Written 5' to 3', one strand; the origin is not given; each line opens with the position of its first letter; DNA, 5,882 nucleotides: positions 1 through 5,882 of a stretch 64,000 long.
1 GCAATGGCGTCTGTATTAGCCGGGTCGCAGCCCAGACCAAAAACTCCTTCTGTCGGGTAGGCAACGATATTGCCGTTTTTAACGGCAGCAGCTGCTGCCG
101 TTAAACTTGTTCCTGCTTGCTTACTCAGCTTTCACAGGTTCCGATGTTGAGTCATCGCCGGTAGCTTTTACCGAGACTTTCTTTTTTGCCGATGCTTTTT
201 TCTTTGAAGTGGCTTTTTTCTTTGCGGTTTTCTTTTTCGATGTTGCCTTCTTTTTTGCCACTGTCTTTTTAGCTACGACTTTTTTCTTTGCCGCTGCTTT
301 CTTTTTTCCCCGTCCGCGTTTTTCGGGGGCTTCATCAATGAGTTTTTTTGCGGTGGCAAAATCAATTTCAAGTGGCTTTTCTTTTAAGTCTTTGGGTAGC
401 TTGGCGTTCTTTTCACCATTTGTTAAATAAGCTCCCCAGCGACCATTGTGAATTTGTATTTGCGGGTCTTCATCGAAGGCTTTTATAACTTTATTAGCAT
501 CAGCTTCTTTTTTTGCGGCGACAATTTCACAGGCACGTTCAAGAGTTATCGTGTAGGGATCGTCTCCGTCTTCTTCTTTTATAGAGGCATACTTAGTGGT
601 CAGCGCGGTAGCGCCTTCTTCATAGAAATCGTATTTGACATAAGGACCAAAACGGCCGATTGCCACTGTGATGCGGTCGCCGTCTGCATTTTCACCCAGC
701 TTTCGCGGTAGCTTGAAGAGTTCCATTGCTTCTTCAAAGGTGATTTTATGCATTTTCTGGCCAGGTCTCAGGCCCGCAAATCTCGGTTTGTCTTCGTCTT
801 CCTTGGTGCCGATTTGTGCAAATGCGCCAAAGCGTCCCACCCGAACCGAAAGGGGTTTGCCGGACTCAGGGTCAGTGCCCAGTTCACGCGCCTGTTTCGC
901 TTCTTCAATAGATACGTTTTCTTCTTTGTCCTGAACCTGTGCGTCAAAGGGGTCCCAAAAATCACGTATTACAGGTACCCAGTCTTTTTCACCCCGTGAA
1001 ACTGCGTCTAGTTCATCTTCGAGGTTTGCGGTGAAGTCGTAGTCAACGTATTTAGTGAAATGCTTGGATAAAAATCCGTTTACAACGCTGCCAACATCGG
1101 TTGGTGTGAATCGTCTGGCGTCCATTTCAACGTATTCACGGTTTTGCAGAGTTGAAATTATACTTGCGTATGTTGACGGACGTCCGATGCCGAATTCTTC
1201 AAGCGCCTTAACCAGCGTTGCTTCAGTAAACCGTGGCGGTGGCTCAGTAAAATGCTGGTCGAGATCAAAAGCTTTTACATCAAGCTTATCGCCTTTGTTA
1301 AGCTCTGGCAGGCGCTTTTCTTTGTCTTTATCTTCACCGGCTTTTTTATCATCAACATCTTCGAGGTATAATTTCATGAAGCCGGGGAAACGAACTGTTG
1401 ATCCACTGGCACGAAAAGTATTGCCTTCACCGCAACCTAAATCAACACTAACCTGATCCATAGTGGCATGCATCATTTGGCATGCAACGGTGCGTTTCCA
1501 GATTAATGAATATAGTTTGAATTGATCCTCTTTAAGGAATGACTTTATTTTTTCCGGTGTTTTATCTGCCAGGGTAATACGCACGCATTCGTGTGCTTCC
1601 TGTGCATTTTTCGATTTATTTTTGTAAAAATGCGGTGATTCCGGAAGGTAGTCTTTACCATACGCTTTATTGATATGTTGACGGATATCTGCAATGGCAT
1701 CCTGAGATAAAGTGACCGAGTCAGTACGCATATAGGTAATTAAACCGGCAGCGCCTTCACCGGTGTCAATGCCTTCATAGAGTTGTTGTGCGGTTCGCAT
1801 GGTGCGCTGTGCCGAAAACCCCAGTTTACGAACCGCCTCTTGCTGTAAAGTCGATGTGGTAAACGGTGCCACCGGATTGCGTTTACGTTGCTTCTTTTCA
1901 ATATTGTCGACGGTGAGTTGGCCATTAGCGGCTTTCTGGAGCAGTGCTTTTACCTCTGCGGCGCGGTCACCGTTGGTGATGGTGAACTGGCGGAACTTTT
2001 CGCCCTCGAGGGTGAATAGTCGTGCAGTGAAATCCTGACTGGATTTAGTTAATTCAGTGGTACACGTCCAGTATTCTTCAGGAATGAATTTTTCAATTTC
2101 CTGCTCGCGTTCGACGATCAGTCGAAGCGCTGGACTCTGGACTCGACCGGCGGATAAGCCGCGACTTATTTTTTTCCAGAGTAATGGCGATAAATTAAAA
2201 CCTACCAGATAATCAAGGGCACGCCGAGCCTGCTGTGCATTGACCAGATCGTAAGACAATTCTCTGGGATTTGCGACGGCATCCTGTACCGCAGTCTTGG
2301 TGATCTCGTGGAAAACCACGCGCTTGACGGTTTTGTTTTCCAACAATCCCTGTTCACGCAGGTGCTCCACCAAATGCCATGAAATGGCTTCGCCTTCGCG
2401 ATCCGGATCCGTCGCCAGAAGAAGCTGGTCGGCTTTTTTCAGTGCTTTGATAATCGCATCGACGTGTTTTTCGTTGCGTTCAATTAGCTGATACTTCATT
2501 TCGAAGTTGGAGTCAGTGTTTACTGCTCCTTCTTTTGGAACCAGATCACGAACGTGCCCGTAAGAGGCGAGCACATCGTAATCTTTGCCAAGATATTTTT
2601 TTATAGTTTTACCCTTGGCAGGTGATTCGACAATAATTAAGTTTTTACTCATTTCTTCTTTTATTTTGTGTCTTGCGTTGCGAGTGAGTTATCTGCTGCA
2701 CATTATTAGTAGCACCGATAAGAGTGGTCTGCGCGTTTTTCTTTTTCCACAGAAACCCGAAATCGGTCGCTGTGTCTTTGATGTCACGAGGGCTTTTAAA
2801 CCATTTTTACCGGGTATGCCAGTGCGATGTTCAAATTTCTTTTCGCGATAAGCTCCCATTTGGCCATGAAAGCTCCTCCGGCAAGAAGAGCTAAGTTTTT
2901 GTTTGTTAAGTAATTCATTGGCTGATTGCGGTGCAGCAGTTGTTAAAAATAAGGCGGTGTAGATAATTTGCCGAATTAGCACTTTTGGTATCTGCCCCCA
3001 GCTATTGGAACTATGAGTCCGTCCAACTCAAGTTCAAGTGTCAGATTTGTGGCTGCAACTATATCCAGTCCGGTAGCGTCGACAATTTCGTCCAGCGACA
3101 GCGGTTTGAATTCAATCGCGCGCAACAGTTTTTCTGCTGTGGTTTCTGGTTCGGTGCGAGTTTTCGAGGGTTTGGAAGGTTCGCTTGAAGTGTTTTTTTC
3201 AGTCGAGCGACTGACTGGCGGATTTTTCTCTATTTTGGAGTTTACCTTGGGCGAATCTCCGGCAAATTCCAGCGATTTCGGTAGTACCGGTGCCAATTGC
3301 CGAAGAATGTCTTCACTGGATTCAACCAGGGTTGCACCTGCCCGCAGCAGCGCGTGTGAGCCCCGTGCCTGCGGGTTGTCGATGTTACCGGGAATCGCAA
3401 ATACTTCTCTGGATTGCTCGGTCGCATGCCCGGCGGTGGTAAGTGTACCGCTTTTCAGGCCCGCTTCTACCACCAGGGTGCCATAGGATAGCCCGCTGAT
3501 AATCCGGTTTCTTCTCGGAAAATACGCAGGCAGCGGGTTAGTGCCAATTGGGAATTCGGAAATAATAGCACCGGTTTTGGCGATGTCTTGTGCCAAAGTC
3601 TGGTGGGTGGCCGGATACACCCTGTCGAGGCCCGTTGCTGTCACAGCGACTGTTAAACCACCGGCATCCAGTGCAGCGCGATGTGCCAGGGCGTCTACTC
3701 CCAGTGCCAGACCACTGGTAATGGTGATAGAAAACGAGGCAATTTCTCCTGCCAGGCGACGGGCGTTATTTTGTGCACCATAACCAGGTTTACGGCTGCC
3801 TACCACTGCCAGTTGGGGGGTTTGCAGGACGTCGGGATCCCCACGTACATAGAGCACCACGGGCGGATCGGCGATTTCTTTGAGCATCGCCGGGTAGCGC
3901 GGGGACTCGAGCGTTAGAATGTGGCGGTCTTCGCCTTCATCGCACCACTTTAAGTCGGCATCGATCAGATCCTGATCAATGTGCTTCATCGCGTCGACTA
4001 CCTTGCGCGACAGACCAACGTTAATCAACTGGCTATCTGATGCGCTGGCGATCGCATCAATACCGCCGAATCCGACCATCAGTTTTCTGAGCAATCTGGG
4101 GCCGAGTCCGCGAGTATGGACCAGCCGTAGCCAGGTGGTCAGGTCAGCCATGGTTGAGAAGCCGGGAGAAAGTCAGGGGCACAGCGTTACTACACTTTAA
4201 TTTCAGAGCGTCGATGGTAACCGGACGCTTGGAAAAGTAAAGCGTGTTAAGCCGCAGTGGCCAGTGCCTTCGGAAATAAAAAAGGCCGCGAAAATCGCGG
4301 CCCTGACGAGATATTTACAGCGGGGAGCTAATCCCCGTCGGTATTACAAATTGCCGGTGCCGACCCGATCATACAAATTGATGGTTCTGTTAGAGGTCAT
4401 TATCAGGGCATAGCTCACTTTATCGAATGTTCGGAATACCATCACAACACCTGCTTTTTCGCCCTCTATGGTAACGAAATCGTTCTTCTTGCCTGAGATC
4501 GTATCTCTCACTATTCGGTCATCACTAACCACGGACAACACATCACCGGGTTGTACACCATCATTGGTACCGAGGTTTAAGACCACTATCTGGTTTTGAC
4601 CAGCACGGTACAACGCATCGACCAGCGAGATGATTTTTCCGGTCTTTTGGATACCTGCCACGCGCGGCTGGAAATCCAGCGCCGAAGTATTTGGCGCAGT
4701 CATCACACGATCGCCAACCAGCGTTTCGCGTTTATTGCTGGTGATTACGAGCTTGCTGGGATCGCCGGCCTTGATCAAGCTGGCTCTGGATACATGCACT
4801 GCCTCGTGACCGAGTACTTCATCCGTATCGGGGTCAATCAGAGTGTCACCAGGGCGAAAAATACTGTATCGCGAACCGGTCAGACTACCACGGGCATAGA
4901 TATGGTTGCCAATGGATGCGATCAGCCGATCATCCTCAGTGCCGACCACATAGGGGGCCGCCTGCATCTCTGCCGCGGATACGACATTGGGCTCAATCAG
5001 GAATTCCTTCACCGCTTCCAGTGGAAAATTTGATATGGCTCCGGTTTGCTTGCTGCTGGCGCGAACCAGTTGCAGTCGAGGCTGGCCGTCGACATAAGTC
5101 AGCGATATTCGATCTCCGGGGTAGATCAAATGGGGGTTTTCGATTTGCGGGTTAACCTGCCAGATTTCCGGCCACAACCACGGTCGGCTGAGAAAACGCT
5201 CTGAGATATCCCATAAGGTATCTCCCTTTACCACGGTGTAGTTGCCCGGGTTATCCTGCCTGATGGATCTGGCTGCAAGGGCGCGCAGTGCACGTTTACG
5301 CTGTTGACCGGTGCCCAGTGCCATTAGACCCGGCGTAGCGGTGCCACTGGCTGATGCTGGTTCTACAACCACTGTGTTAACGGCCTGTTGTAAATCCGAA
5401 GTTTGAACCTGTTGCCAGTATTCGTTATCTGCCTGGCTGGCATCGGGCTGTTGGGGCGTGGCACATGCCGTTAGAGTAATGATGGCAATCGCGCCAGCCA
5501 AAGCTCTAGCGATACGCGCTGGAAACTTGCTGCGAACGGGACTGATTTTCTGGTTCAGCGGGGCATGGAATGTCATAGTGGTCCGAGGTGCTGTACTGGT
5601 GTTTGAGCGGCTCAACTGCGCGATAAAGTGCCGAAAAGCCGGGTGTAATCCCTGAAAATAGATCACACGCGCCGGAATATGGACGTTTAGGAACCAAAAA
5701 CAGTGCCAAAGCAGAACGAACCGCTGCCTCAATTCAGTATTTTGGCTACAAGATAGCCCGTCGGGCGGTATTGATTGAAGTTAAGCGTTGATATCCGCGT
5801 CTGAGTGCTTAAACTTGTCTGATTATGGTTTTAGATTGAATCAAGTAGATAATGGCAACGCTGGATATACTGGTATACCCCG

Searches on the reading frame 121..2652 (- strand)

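Call 9: search_protein_families(library=pfam, proteins=[window:121-2652:-], max_evalue=0.0001)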
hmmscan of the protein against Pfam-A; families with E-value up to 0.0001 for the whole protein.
window:121-2652:- (843 aa): 3 families
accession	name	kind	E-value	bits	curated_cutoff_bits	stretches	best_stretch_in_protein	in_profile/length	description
PF01131.25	Topoisom_bac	-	4.7e-131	438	35.1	1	133-562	3-410/411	DNA topoisomerase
PF13368.11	Toprim_C_rpt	-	2.2e-41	140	22.3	3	656-717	3-52/57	Topoisomerase C-terminal repeat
PF01751.28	Toprim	-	5.7e-22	78.1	23.1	1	5-117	2-96/96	Toprim domain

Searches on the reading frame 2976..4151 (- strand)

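Call 9: search_protein_families(library=pfam, proteins=[window:2976-4151:-], max_evalue=0.0001)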
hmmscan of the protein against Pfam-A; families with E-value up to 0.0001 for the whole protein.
window:2976-4151:- (391 aa): 3 families
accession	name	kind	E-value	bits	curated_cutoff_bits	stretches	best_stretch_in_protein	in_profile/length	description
PF02481.21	DNA_processg_A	-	3.1e-72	242.6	29.6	1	76-277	7-211/212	DNA recombination-mediator protein A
PF17782.7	DprA_WH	-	5.6e-10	39.5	22.9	1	328-386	3-61/61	DprA winged helix domain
PF18306.6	LDcluster4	-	7.9e-05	22.8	26.3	0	113-256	3-125/151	SLOG cluster4 family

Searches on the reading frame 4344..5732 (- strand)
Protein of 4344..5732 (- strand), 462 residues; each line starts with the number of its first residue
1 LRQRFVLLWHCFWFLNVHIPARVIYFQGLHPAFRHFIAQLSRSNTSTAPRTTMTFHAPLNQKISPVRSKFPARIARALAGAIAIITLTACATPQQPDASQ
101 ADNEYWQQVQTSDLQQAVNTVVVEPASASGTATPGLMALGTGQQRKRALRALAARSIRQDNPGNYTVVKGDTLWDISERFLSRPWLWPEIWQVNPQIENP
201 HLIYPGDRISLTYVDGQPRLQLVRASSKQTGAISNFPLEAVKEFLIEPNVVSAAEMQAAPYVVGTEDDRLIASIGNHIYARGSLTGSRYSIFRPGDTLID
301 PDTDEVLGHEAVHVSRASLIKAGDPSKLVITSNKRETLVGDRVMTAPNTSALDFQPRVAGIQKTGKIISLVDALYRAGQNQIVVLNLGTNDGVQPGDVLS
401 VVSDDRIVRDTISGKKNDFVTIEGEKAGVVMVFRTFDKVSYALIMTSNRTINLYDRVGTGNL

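Call 9: search_protein_families(library=pfam, proteins=[window:4344-5732:-], max_evalue=0.0001)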
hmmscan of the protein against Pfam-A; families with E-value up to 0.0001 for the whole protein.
window:4344-5732:- (462 aa): 1 family
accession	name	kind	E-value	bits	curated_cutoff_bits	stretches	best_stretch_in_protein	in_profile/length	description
PF01476.26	LysM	-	4e-12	46.3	20.9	1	165-211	1-42/43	LysM domain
